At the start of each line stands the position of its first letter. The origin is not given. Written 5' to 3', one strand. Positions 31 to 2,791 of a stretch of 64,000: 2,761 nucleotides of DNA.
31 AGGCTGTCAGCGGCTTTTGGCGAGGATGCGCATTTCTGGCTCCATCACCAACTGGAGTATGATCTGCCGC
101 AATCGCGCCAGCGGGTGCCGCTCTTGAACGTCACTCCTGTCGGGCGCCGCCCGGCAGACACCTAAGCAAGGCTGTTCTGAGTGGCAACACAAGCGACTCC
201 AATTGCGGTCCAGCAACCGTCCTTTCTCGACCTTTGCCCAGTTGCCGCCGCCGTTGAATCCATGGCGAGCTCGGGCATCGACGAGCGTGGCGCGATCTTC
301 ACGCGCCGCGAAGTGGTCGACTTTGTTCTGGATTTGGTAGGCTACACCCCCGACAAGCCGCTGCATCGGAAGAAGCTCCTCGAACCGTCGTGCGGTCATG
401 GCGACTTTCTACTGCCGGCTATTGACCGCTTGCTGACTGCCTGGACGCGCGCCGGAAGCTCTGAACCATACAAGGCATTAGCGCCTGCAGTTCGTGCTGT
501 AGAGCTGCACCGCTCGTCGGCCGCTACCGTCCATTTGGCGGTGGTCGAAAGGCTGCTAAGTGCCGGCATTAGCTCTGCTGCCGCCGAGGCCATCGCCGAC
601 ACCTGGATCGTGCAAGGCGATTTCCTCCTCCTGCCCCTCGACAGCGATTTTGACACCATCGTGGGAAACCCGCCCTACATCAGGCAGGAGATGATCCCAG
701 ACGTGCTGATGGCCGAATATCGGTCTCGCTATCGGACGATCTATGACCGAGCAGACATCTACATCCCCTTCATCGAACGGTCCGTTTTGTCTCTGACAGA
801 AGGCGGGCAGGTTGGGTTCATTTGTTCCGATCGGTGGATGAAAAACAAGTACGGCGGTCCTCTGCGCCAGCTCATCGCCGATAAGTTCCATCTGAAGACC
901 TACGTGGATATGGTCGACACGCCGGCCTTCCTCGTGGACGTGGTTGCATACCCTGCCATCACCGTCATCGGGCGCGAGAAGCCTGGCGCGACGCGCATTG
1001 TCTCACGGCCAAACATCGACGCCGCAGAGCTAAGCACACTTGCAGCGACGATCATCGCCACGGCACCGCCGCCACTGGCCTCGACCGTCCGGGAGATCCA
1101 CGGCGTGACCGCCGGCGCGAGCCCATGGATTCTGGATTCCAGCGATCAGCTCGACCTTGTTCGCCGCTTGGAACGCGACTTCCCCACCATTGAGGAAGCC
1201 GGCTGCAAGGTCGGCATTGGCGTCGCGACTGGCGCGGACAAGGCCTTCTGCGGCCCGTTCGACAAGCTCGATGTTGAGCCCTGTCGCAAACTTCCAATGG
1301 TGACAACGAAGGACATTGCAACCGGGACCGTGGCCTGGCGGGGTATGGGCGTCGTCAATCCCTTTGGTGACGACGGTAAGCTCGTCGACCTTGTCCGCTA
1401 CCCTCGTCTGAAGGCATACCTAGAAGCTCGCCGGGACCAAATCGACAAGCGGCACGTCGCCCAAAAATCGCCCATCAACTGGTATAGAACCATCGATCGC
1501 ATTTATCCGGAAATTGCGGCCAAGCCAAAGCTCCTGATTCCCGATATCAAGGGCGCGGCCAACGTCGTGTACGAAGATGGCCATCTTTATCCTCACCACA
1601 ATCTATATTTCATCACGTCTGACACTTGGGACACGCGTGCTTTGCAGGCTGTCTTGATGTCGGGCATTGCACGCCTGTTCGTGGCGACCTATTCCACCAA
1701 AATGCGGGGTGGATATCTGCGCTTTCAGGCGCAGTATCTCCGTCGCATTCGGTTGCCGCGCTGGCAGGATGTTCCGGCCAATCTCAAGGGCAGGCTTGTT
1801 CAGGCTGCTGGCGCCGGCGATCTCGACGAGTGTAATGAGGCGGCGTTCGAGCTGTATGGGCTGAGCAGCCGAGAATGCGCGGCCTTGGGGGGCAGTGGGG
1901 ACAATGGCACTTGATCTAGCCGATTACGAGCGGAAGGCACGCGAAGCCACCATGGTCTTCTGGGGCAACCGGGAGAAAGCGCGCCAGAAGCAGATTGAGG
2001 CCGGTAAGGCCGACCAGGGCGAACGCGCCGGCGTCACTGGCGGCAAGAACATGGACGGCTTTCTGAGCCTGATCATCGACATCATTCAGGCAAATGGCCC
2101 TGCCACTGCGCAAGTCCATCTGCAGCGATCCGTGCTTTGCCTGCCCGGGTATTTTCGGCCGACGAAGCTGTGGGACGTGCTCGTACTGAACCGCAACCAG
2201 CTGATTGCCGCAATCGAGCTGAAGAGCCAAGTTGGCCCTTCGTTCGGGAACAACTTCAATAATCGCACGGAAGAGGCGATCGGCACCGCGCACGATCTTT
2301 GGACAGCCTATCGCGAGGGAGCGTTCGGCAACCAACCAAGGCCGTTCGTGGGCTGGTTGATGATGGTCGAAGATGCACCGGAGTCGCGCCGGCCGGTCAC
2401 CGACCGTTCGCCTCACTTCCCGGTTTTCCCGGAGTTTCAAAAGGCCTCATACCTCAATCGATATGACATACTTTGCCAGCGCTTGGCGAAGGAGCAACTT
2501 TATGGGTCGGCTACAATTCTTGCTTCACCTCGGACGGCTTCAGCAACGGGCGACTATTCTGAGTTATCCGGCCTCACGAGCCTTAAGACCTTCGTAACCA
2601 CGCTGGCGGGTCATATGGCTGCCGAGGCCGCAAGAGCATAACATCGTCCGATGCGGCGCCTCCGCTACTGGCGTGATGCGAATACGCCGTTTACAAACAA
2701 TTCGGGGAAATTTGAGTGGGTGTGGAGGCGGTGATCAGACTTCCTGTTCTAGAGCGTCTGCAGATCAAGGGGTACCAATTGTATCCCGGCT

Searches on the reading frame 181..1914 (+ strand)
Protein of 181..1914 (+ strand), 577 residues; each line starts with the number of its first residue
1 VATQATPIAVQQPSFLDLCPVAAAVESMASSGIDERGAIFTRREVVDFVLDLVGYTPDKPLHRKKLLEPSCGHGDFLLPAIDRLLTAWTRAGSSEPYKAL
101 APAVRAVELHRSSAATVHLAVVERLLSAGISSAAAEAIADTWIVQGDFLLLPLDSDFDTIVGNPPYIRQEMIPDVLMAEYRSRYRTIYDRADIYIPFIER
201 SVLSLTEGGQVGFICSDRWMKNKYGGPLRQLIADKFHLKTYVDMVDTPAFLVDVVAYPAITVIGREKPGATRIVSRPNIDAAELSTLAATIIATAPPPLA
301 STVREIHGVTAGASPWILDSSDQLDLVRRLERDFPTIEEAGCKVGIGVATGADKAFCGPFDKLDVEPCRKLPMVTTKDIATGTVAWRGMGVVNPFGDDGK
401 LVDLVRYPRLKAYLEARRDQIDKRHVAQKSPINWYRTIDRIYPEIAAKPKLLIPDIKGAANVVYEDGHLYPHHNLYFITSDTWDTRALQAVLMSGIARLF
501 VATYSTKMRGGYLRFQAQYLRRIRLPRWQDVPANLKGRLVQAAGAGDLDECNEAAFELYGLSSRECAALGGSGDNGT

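Call 3: search_protein_families(library=pfam, proteins=[window:181-1914:+], max_evalue=0.1)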
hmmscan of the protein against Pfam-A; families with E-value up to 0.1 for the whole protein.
window:181-1914:+ (577 aa): 4 families
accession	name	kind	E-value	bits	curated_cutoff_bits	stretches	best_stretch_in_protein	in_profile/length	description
PF07669.17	Eco57I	-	4.8e-23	82.5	25.3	1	153-250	71-171/171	Eco57I restriction-modification methylase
PF02384.22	N6_Mtase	-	6.4e-08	32.7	20.4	1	28-245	17-214/311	N-6 DNA Methylase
PF12950.13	TaqI_C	-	6.9e-07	30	26.5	1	423-523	25-116/118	TaqI-like C-terminal specificity domain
PF01170.24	UPF0020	-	0.011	15.9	22.3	1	64-167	30-132/197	RMKL-like, methyltransferase domain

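Call 4: search_protein_families(library=padloc, proteins=[window:181-1914:+], max_evalue=0.1)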
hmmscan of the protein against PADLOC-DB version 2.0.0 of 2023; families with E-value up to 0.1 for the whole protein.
window:181-1914:+ (577 aa): 57 families (the best 25 are shown)
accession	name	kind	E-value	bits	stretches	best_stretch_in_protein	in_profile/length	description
PDLC03313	MTase_II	-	1.6e-253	840.4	1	19-570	4-560/563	Type II methyltransferase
PDLC03335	MTase_II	-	2.3e-29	100.6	2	31-267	74-306/607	Type II methyltransferase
PDLC03226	MTase_II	-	4.8e-29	99.4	2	313-529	303-534/579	Type II methyltransferase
PDLC03612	REase_MTase_IIG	-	2.2e-21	73.8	1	156-532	806-1192/1247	Type IIG restriction enzyme-methyltransferase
PDLC03604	REase_MTase_IIG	-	3.8e-21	72.9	1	155-356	533-728/1011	Type IIG restriction enzyme-methyltransferase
PDLC03248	MTase_II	-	4.7e-21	73.1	1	138-526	65-473/521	Type II methyltransferase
PDLC02529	PglX|PglXI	-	1.2e-19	67.6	2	155-425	356-642/1189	PglX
PDLC03267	MTase_II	-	1.8e-16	58.2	1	36-356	13-302/539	Type II methyltransferase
PDLC03338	MTase_II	-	7.8e-16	55.9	1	35-247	128-331/604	Type II methyltransferase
PDLC03235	MTase_II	-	1.6e-15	54.9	2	156-268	246-358/648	Type II methyltransferase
PDLC03601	REase_MTase_IIG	-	1.9e-15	53.8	1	145-537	664-1065/1110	Type IIG restriction enzyme-methyltransferase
PDLC03293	MTase_II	-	3.7e-14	50.3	1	96-241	38-188/427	Type II methyltransferase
PDLC03596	REase_MTase_IIG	-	4.2e-13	46.2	1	155-420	710-969/1148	Type IIG restriction enzyme-methyltransferase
PDLC03282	MTase_II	-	1.6e-12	45.5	1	144-251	68-173/386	Type II methyltransferase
PDLC03630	REase_MTase_IIG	-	3e-12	43.2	2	143-272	593-735/1100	Type IIG restriction enzyme-methyltransferase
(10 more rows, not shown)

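Call 5: search_protein_families(library=ncbifam, proteins=[window:181-1914:+], max_evalue=0.1)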
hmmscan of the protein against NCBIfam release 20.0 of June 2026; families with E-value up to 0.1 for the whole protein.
window:181-1914:+ (577 aa): 8 families
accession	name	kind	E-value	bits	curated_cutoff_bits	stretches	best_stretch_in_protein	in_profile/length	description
NF033451.1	BREX_2_MTaseX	equivalog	1.3e-17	62.9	400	2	155-430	357-649/1185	BREX-2 system adenine-specific DNA-methyltransferase PglX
NF033452.1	BREX_1_MTaseX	exception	1.5e-09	36.3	500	1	153-249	504-598/1210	BREX-1 system adenine-specific DNA-methyltransferase PglX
NF033455.1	BREX_6_MTaseX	exception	1.4e-07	29.5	900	1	154-251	552-644/1319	BREX-6 system adenine-specific DNA-methyltransferase PglX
NF047738.1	antiphage_MADS2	equivalog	2.3e-06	26.2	720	1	34-95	308-364/654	methylation-associated defense system DNA methyltransferase MAD2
TIGR03534.1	RF_mod_PrmC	equivalog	0.00093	18.7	199.1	1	138-209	137-213/253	peptide chain release factor N(5)-glutamine methyltransferase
NF033454.1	BREX_5_MTaseX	exception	0.0053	14.3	900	0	149-223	495-566/1404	BREX-5 system adenine-specific DNA-methyltransferase PglX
TIGR00536.1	hemK_fam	subfamily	0.014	14.4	115.5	1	143-171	169-197/286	HemK family protein methyltransferase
TIGR02987.1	met_A_Alw26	exception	0.074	11.8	353.5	0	37-167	4-123/523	Alw26I/Eco31I/Esp3I family type II restriction adenine-specific DNA-methyltransferase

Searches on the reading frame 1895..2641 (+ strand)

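Call 3: search_protein_families(library=pfam, proteins=[window:1895-2641:+], max_evalue=0.1)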
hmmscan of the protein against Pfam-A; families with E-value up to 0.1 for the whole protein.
window:1895-2641:+ (248 aa): 1 family
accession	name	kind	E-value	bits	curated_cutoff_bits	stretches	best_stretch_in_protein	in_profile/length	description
PF04555.19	XhoI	-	5.2e-97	323.7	25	1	32-223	1-191/191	Restriction endonuclease XhoI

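Call 4: search_protein_families(library=padloc, proteins=[window:1895-2641:+], max_evalue=0.1)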
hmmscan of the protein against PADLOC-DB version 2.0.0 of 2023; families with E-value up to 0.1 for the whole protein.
window:1895-2641:+ (248 aa): 2 families
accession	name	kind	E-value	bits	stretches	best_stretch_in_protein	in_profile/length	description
PDLC03540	REase_II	-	3e-119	395.3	1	4-247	1-244/247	Type II restriction enzyme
PDLC03400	REase_II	-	3e-88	293.6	1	4-176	1-172/222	Type II restriction enzyme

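Call 5: search_protein_families(library=ncbifam, proteins=[window:1895-2641:+], max_evalue=0.1)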
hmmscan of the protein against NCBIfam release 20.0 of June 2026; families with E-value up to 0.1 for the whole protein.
window:1895-2641:+ (248 aa): 0 families
